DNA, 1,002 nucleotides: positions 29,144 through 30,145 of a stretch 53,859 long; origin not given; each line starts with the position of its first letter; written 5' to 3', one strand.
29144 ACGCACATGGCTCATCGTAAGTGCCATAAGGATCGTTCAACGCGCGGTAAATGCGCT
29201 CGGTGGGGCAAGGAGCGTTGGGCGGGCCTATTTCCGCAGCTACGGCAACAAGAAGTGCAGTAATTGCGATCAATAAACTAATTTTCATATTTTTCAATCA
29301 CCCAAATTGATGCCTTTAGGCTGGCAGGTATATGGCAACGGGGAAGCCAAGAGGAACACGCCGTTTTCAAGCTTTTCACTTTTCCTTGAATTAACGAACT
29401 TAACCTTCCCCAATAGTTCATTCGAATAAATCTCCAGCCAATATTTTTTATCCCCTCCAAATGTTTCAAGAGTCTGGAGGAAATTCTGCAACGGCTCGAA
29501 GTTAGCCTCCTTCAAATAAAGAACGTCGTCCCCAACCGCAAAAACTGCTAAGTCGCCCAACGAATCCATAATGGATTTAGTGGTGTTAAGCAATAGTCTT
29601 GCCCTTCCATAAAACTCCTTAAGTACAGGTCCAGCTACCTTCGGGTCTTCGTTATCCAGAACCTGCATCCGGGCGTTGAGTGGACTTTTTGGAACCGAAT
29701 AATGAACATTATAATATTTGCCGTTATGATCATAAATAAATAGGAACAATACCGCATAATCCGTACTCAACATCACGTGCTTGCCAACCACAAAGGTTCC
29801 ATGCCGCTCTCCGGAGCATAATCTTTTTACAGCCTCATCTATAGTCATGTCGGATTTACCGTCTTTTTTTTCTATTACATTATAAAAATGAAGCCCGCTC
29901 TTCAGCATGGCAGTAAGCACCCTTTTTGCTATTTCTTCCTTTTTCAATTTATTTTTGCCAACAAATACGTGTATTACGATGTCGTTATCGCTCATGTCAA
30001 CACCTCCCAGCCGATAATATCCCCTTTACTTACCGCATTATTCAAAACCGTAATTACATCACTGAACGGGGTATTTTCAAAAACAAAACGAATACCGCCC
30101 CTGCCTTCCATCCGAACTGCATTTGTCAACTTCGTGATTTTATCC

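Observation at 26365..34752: Translationally coupled five-gene operon with shuffled secreted modules and a repeated cytoplasmic partner family: candidate archaeal polymorphic toxin/immunity-like system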

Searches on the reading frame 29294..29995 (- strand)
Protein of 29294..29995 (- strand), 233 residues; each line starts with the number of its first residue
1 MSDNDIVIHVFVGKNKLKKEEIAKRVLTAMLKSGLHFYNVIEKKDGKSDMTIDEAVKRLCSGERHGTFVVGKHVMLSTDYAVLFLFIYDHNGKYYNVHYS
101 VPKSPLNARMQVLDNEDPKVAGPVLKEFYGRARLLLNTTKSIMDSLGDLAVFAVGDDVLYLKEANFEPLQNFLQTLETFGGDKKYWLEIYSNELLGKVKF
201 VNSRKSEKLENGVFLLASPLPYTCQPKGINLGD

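Call 3: search_protein_families(library=pfam, proteins=[window:29294-29995:-], max_evalue=0.1)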
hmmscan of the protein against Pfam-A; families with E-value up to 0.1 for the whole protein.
window:29294-29995:- (233 aa): 0 families

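Call 4: search_protein_families(library=ncbifam, proteins=[window:29294-29995:-], max_evalue=0.1)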
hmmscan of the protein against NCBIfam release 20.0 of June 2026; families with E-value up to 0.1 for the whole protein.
window:29294-29995:- (233 aa): 1 family
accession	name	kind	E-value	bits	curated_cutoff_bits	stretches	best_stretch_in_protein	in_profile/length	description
NF033837.1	GarQ_core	subfamily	0.047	13.7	33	1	87-115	9-34/42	garvicin Q family class II bacteriocin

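Call 10: search_solved_structures(query=window:29294-29995:-, max_evalue=10)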
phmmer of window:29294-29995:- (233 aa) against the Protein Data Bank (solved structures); distinct sequences matched with E-value up to 10: 0.

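Call 11: find_homologous_proteins(query=window:29294-29995:-, max_evalue=0.001)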
Query window:29294-29995:- (233 aa): 1 proteins with E <= 0.001 among 1055 candidates.
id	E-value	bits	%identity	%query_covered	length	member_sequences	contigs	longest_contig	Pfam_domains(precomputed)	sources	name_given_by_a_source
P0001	7.1e-152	522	100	100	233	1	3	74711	-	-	-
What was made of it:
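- Tried and rejected: The search with g3 found only g3 itself (call 11).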

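Call 16: find_encoding_contigs(protein=P0001, flank=10000, max_places=6)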
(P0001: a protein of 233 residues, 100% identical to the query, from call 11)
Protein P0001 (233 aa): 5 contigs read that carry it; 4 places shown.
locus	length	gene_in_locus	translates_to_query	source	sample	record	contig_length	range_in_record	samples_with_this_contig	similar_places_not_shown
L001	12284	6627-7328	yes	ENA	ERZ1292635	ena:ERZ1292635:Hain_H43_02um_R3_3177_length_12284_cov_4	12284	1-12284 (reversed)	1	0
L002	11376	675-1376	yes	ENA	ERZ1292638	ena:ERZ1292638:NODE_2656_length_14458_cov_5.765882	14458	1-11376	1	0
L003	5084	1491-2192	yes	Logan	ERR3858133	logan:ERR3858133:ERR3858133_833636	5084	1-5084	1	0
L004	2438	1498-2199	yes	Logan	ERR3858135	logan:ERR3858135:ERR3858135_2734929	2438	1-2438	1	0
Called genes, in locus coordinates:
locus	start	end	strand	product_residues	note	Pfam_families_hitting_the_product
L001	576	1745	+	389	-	PF13173:AAA_14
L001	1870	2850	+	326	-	-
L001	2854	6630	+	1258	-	PF11974:bMG3 (faint), PF17210:SdrD_B (faint), PF17802:SpaA (faint), PF13715:CarbopepD_reg_2 (faint), PF02369:Big_1 (faint), PF07210:DUF1416 (faint), PF13620:CarboxypepD_reg, PF13620:CarboxypepD_reg, +3 more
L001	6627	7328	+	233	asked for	-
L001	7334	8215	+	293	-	-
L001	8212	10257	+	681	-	-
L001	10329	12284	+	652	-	?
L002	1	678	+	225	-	?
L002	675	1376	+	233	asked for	-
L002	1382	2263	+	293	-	-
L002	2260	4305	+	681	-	-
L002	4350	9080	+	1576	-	PF00082:Peptidase_S8, PF07705:CARDB (faint)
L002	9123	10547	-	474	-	-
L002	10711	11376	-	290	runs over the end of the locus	-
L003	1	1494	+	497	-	?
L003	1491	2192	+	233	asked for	-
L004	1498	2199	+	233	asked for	-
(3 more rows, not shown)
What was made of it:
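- Checked: Gene callers use the ATG at 29288, giving 293 aa (call 16).
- Identical g3 copies, with gene models of the same lengths around them, were assembled from four groundwater samples (call 16).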

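Call 21: search_protein_families(library=pfam, proteins=[window:29297-29995:-], max_evalue=10)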
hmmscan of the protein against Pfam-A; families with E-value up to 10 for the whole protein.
window:29297-29995:- (233 aa): 0 families

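Call 29: search_protein_representatives(alignment_id=A1)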
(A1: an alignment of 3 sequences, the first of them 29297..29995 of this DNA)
Query: 3 sequences, 341 profile positions. Proteins with E-value up to 0.001 (for the whole library): 135; up to 1e-10: 19; up to 1e-30: 3. The best 135 are listed.
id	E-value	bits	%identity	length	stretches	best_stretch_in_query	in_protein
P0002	0.0e+00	1207.0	-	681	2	1-341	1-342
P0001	2.0e-98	346.1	-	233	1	1-245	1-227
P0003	1.0e-37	146.5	-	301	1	141-340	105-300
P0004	2.8e-27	112.2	-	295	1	140-338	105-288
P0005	3.9e-27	111.7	-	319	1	111-336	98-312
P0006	2.0e-23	99.5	-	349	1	120-336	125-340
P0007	4.2e-23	98.4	-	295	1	132-336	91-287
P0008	2.6e-22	95.8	-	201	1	143-334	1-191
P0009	3.3e-18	82.3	-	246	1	133-249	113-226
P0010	7.5e-18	81.2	-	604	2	192-259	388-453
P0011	3.4e-15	72.4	-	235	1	12-258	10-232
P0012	2.8e-14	69.4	-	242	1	131-261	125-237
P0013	1.7e-13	66.9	-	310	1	131-271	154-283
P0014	3.1e-11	59.4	-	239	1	137-264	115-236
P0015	3.3e-11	59.3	-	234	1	103-239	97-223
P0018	5.8e-11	58.5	-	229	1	138-260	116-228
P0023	9.1e-09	51.3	-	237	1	137-235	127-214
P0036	7.9e-07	45.0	-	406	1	190-249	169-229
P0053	9.2e-06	41.4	-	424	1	192-245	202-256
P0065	2.4e-05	40.1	-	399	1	184-245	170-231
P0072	3.5e-05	39.5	-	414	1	179-251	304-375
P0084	5.2e-05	39.0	-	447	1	195-244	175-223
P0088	7.7e-05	38.4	-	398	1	192-249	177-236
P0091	1.0e-04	38.0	-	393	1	196-243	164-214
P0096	1.8e-04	37.2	-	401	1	189-246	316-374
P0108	3.1e-04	36.4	-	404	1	195-264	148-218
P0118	5.4e-04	35.6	-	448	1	191-245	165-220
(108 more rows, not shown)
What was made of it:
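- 29294..29995 (-): g3: 233-aa cytoplasmic partner, the predicted cognate immunity protein and a distant TsiV/DUF3396-like fold. 135 relatives at E<=1e-3 (call 29).
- A profile search finds 135 relatives (call 29).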

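Call 32: search_protein_families(library=pfam, alignment_id=A2, max_evalue=0.01)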
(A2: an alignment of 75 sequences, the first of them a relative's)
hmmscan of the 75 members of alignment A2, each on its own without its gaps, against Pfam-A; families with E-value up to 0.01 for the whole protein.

A. member 1, P0001 (233 aa): 0 families

B. families by the number of members that match (of 75 scanned): 2 families
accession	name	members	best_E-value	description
PF11876.13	TsiV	4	3.2e-05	Type VI immunity for VRR-NUC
PF11513.13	TA0956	1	0.00065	Thermoplasma acidophilum protein TA0956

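Call 33: search_solved_structures(query=A2, max_evalue=10, show_alignments=3)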
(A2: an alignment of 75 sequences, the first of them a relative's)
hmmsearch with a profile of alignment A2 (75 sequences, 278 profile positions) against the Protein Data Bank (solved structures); distinct sequences matched with E-value up to 10: 3.
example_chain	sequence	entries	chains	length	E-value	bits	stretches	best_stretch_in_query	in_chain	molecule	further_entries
8gjg_A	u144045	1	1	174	0.085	15.9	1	211-272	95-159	gluc_A04_0005 Binder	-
2p61_A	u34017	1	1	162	0.23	14.5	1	190-266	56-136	Hypothetical protein TM_1646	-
4r81_A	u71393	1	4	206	1.7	11.6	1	9-70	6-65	NADH dehydrogenase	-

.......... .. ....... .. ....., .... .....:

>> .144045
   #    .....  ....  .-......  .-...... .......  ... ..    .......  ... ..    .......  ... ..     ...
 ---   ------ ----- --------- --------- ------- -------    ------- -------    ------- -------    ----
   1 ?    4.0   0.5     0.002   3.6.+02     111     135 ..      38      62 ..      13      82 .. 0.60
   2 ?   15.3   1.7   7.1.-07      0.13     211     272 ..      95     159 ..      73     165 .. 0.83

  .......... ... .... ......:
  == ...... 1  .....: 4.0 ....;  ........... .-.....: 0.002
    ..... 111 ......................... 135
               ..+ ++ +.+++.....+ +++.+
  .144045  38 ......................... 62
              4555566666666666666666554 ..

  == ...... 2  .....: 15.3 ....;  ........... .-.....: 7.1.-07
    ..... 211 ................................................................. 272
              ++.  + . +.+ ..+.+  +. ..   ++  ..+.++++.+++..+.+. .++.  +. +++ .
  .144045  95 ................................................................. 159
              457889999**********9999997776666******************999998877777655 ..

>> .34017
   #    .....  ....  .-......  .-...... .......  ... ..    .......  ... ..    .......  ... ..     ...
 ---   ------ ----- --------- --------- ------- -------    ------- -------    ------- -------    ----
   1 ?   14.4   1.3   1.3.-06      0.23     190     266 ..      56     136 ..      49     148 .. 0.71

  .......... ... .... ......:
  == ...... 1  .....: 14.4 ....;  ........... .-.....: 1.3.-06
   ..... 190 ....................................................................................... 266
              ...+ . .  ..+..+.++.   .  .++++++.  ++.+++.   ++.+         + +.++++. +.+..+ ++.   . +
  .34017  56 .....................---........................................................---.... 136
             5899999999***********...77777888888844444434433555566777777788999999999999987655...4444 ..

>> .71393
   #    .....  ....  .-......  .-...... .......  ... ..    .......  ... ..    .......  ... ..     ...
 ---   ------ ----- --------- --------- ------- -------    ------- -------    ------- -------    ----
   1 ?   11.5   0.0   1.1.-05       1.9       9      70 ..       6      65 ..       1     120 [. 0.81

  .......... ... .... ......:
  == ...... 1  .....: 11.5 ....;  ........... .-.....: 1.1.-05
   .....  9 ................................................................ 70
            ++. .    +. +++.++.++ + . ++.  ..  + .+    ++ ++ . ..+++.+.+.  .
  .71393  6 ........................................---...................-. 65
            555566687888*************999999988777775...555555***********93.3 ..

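Call 38: find_related_loci(query=A4, collection=genome_contigs, flank=8000)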
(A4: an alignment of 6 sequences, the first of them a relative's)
Query A4 (319 aa) in genome_contigs; peptide patterns used: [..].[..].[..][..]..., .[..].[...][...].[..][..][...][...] (x = any residue, [..] = any of these).
210 stretches matched a pattern; 10 encode a relative of the query (tblastn E <= 1e-3); 10 distinct loci.
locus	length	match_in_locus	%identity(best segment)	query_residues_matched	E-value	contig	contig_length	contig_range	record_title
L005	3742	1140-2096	100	1-319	0e+0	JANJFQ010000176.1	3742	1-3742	MAG: Methanophagales archaeon isolate Hel0.bin107 Hel0_ANME-1_NODE_133492_length_3742_cov_4.641217, whole genome shotgun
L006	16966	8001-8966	58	1-317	2e-112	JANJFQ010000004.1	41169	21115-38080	MAG: Methanophagales archaeon isolate Hel0.bin107 Hel0_ANME-1_NODE_1232_length_41169_cov_4.497149, whole genome shotgun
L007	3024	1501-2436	48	6-315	1e-84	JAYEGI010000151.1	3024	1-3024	MAG: Methanobacteriota archaeon isolate MAG250 MAG250_157, whole genome shotgun sequence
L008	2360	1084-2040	46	6-317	8e-85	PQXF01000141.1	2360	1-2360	MAG: Candidatus Methanogaster sp. isolate E20ANME2 NODE_143_length_2360_cov_14.5817, whole genome shotgun sequence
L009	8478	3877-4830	46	6-317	3e-81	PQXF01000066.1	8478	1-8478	MAG: Candidatus Methanogaster sp. isolate E20ANME2 NODE_66_length_8478_cov_15.2536, whole genome shotgun sequence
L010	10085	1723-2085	83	108-228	6e-61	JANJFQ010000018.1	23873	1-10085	MAG: Methanophagales archaeon isolate Hel0.bin107 Hel0_ANME-1_NODE_4036_length_23873_cov_4.240756, whole genome shotgun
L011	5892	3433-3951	35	51-237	9e-24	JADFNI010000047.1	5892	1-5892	MAG: Nanoarchaeota archaeon isolate B62T1B5 B62T1B5_NODE22413, whole genome shotgun sequence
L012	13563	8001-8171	56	173-230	5e-12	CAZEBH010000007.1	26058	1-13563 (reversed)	MAG TPA_asm: uncultured archaeon isolate SRP302447_co1_795 genome assembly, contig: NODE_5063_length_26058_cov_6.544360,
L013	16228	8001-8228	44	126-212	5e-11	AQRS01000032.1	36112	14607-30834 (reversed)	Candidatus Iainarchaeum andersonii SCGC AAA011-E11 A11E11DRAFT_contig_11_0.12_C, whole genome shotgun sequence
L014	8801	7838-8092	33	125-215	3e-10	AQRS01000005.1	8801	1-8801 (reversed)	Candidatus Iainarchaeum andersonii SCGC AAA011-E11 A11E11DRAFT_contig_38_0.39_C, whole genome shotgun sequence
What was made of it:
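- The named sources are ANME-1, ANME-2, a Methanobacteriota MAG and Iainarchaeum (call 38).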

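Call 61: predict_structure(alignment_id=A2)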
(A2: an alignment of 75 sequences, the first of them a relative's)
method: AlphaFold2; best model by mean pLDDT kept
length: 233 residues; sequences in the alignment: 75
mean_pLDDT: 81.0   pTM: 0.83
mean pLDDT of the five models: 81.0, 79.5, 79.1, 79.0, 78.8
residues with pLDDT >= 90: 95; 70-90: 80; 50-70: 49; < 50: 9
segments of 3 or more residues with pLDDT < 50: 72-78
pLDDT, mean of each block of 10 residues (from residue 1): 82 89 95 83 64 91 66 42 84 90 84 80 88 94 95 93 74 65 85 87 86 93 63 50
secondary structure, 60 per line:
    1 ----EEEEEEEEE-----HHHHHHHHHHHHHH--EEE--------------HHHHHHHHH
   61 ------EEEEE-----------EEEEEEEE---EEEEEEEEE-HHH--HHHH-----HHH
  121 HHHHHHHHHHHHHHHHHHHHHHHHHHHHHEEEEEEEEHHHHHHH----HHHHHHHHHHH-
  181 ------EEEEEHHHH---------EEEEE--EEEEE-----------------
elements in order: E5-13 H19-32 E35-37 H52-60 E67-71 E83-90 E94-102 H109-112 H118-149 E150-157 H158-164 H169-179 E187-191 H192-195 E205-209 E212-216
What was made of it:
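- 29294..29995 (-): AF2 model with pLDDT 81 and pTM 0.83 (call 61).
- The AF2 model has pLDDT 81 (call 61).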

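Call 63: fold_search(model_id=the predicted structure, library=pdb)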
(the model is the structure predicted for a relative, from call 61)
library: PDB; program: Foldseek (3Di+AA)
matches with E <= 10: 1003; with E <= 0.001: 1
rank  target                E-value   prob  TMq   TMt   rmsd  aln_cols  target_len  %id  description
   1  7drg_B                8.1e-05  1.00  0.39  0.27  10.6       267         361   12  Pseudomonas aeruginosa T6SS protein PA0821 (released 2021-06-16)
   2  8bep_A                1.0e-02  0.60  0.21  0.12  14.9       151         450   14  Cryo-EM structure of the Arabidopsis thaliana I+III2 supercomplex (CIII MPP domain) (released 2023-01-11)
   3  4d6t_B                2.0e-02  0.51  0.22  0.14  12.9       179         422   12  Cytochrome bc1 bound to the 4(1H)-pyridone GW844520 (released 2015-01-14)
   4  4d6t_O                3.1e-02  0.44  0.22  0.14  12.9       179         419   12  Cytochrome bc1 bound to the 4(1H)-pyridone GW844520 (released 2015-01-14)
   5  5okd_B                3.1e-02  0.25  0.18  0.12  15.4       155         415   10  Crystal structure of bovine Cytochrome bc1 in complex with inhibitor SCR0911. (released 2018-02-28)
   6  7jrg_B                3.1e-02  0.23  0.18  0.11  15.6       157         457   11  Plant Mitochondrial complex III2 from Vigna radiata (released 2021-01-20)
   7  9gcx_B                3.3e-02  0.25  0.18  0.12  13.5       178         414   11  Crystal structure of bovine Cytochrome bc1 in complex with inhibitor F8 (released 2025-01-22)
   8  7jrg_N                3.5e-02  0.20  0.18  0.11  15.2       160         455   11  Plant Mitochondrial complex III2 from Vigna radiata (released 2021-01-20)
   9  7rje_A                3.7e-02  0.35  0.20  0.12  15.7       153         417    7  Complex III2 from Candida albicans, Inz-5 bound (released 2021-09-15)
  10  9fq7_3A               3.7e-02  0.18  0.16  0.10  16.3       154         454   10  Perkinsus marinus Respiratory supercomplex CII2CIII2CIV2 in c1 sate (released 2025-07-02)
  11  8ab6_B                3.9e-02  0.35  0.20  0.12  14.4       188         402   11  Complex III2 from Yarrowia lipolytica, combined datasets, consensus refinement (released 2023-01-11)
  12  8ic2_AB               4.6e-02  0.23  0.18  0.12  16.1       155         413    9  Respiratory complex CI:CIII2, type I, PERK -/- mouse under cold temperature (released 2024-09-18)
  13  3c1m_C                5.5e-02  0.11  0.13  0.08  17.3       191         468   10  Cyrstal Structure of threonine-sensitive aspartokinase from Methanococcus jannaschii with MgAMP-PNP and L-aspartate (released 2008-03-25)
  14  4xrw                  6.2e-02  0.63  0.30  0.25   8.7       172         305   11  Crystal structure of the di-domain ARO/CYC BexL from the BE-7585A biosynthetic pathway (released 2015-12-02)
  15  6mx1_A                6.2e-02  0.16  0.18  0.25  14.5       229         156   10  The crystal structure of the regulatory domain of aspartokinase in the bifunctional aspartokinase/homoserine dehydroge (released 2018-11-07)
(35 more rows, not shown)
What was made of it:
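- The one significant PDB match is PA0821 (7DRG), E 8.1e-5, probability 1.00 (call 63). The closest structural relative of the partner is an immunity protein of an interbacterial weapon (call 63).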

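Call 66: find_encoding_contigs(protein=P0011, flank=8000, max_places=4)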
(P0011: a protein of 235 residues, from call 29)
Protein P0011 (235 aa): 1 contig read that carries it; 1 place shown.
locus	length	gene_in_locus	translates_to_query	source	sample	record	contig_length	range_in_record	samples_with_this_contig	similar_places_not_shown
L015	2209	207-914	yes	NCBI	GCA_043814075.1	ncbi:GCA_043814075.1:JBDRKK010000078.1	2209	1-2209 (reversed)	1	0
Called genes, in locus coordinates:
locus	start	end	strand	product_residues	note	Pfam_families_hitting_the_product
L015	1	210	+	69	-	?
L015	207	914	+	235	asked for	-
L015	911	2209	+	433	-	PF00082:Peptidase_S8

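Call 68: find_encoding_contigs(protein=P0014, flank=8000, max_places=4)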
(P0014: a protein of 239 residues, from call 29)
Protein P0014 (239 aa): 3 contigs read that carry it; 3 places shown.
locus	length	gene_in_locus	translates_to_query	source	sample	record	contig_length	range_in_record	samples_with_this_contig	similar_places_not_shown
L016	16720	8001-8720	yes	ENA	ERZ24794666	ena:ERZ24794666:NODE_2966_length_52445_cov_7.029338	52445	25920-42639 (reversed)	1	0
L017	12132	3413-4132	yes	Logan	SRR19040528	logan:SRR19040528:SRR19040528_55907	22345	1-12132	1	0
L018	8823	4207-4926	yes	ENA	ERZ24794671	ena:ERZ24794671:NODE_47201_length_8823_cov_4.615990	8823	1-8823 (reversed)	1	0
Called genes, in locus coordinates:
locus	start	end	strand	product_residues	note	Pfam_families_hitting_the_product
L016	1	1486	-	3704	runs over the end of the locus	PF00801:PKD, PF18911:PKD_4, PF00801:PKD, PF18911:PKD_4, PF00801:PKD, PF18911:PKD_4, PF00801:PKD, PF18911:PKD_4, +17 more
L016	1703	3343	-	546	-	-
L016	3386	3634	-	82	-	PF01037:AsnC_trans_reg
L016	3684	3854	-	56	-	-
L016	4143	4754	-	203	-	-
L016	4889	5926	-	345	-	PF01018:GTP1_OBG, PF01926:MMR_HSR1, PF02421:FeoB_N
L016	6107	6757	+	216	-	-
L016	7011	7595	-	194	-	PF13489:Methyltransf_23, PF13847:Methyltransf_31 (faint), PF08241:Methyltransf_11 (weak), PF08242:Methyltransf_12 (weak), PF13649:Methyltransf_25 (weak)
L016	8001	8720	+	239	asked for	-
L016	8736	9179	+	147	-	-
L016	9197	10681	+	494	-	PF04107:GCS2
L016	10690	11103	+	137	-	PF13291:ACT_4 (faint), PF01842:ACT (weak), PF13840:ACT_7 (faint)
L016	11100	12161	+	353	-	PF04389:Peptidase_M28 (faint), PF01546:Peptidase_M20, PF07687:M20_dimer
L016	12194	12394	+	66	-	-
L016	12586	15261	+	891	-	PF00133:tRNA-synt_1, PF01406:tRNA-synt_1e (faint), PF09334:tRNA-synt_1g, PF13603:tRNA-synt_1_2, PF00133:tRNA-synt_1, PF08264:Anticodon_1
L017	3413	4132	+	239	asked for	-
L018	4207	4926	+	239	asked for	-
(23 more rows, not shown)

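Call 69: find_encoding_contigs(protein=P0018, flank=8000, max_places=4)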
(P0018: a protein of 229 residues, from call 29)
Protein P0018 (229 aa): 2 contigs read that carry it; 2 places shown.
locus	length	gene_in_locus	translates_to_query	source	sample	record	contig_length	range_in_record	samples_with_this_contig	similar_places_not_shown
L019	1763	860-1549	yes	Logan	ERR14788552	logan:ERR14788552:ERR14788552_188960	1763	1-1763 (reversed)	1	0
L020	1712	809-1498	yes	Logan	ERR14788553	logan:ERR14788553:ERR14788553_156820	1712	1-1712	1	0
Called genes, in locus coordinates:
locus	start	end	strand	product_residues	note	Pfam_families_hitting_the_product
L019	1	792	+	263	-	?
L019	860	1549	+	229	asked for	-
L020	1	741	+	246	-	?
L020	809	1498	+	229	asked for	-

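Call 71: find_encoding_contigs(protein=P0023, flank=8000, max_places=3)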
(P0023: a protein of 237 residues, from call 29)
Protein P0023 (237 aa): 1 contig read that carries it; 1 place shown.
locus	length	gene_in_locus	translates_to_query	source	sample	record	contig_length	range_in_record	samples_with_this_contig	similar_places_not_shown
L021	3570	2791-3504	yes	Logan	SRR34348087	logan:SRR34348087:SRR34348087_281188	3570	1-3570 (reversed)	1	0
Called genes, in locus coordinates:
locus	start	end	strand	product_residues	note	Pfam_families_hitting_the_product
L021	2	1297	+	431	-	?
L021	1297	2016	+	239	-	-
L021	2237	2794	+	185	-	-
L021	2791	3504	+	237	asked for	-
